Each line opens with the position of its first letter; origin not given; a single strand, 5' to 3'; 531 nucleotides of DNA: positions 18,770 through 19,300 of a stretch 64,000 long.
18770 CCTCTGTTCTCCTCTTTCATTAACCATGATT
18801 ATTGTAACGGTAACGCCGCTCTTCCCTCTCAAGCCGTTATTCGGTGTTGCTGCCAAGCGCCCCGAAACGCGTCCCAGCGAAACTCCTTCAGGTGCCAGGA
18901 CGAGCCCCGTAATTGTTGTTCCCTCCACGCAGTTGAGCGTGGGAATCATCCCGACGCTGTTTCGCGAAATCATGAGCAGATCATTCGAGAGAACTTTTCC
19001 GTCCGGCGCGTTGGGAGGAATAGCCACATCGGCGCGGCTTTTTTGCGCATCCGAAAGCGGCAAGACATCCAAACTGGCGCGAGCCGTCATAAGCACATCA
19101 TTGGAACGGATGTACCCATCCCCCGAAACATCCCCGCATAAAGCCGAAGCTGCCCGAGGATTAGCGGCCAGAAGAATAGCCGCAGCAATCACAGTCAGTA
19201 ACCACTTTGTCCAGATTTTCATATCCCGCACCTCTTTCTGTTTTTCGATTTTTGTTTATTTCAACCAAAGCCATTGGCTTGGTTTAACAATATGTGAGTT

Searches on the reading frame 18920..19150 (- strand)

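Call 77: search_protein_families(library=pfam, proteins=[window:18920-19150:-], max_evalue=1)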
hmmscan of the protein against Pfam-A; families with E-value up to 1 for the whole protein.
seq(77 aa): 2 families
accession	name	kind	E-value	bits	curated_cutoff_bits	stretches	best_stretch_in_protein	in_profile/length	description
PF00404.24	Dockerin_1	-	2.7e-05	24.7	22.9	1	6-63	2-54/57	Dockerin type I domain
PF23183.1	bHLH_NPAS4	-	0.11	12.9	27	1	27-39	24-36/54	NPAS4 bHLH domain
